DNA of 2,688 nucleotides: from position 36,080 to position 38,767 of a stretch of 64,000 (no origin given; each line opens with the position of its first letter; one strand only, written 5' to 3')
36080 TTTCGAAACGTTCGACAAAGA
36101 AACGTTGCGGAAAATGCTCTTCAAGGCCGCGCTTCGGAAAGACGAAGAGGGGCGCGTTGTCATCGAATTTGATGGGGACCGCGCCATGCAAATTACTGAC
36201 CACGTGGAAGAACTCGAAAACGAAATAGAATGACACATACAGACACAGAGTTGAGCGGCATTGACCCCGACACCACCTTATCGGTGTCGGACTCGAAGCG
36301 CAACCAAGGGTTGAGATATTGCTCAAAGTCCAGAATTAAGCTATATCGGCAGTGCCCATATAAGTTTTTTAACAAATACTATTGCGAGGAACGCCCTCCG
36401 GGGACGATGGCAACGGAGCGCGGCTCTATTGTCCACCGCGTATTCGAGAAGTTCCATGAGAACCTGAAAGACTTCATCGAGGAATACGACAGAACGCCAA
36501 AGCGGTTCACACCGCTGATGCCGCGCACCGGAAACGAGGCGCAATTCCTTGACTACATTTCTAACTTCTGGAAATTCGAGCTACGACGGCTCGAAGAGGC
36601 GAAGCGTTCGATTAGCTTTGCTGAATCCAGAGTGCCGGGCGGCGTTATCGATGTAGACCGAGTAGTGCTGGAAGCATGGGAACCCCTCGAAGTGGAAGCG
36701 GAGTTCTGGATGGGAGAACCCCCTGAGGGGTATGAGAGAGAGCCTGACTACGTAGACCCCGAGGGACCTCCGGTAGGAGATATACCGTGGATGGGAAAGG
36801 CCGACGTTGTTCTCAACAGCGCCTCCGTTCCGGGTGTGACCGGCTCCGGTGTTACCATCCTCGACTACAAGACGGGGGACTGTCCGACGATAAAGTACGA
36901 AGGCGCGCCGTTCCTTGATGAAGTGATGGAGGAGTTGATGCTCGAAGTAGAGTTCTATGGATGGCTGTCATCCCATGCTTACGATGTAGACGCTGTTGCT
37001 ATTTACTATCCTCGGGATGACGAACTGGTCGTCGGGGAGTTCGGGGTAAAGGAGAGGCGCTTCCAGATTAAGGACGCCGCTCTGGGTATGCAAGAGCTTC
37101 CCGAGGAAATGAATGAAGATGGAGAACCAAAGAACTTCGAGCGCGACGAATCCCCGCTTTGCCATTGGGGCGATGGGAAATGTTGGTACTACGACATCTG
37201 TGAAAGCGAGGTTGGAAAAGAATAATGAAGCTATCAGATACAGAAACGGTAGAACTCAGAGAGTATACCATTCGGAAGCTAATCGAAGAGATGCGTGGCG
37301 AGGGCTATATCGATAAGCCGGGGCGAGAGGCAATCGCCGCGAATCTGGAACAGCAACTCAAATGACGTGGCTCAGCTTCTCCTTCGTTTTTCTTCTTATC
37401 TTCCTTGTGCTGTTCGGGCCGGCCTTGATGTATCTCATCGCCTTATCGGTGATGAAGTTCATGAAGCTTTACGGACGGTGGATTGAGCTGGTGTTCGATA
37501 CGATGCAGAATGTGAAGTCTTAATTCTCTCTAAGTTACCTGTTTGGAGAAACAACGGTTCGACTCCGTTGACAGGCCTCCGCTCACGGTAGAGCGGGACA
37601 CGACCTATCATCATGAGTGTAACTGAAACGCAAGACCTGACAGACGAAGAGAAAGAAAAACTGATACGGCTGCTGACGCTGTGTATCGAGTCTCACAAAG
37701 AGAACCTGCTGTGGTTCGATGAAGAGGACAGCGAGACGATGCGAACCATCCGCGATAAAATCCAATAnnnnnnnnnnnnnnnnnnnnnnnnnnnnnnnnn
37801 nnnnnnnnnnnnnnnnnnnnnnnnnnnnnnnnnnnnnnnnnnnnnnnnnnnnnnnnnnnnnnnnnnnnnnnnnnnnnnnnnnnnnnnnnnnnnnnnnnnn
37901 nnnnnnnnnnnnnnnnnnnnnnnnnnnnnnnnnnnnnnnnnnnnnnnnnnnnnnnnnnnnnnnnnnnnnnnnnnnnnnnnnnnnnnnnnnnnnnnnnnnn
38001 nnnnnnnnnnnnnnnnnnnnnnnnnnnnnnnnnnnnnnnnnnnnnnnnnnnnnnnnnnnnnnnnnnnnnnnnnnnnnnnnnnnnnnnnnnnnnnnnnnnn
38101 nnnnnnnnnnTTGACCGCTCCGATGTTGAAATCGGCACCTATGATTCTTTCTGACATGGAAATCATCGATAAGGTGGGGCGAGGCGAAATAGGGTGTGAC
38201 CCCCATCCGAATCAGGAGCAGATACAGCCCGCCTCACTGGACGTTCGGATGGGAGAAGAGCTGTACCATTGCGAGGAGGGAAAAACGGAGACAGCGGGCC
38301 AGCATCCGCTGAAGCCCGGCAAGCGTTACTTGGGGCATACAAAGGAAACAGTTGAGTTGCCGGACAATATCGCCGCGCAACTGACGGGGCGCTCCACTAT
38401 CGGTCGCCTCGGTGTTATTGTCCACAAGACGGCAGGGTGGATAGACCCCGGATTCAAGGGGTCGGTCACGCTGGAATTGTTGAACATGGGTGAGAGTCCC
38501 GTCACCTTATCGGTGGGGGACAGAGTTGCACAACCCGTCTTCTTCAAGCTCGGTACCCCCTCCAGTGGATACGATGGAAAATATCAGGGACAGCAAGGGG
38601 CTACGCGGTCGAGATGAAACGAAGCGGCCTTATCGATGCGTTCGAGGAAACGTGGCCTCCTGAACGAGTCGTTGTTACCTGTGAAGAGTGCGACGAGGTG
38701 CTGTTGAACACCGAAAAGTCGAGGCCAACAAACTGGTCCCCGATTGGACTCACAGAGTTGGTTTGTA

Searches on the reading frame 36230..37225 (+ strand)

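Call 76: search_protein_families(library=pfam, proteins=[window:36230-37225:+], max_evalue=0.01)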
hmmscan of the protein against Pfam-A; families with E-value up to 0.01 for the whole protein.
window:36230-37225:+ (331 aa): 1 family
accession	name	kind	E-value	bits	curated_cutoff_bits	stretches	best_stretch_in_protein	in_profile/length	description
PF12705.13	PDDEXK_1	-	3.8e-14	53.6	22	1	32-324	3-246/247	PD-(D/E)XK nuclease superfamily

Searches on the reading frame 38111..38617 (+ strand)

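Call 76: search_protein_families(library=pfam, proteins=[window:38111-38617:+], max_evalue=0.01)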
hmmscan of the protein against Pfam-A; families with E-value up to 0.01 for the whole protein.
window:38111-38617:+ (168 aa): 4 families
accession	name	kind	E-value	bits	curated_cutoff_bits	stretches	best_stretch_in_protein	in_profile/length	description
PF22769.1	DCD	-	2.4e-36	125.6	27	1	12-146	1-152/153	dCTP deaminase-like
PF00692.24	dUTPase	-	1.2e-10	41.7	22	1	67-149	26-106/129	dUTPase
PF06559.16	DCD_N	-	3.3e-10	40.5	21.4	1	12-53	4-45/164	2'-deoxycytidine 5'-triphosphate deaminase (DCD) N-terminal domain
PF22569.1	DCD_C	-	0.00084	19.2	22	1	66-117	79-128/192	2'-deoxycytidine 5'-triphosphate deaminase (DCD), C-terminal domain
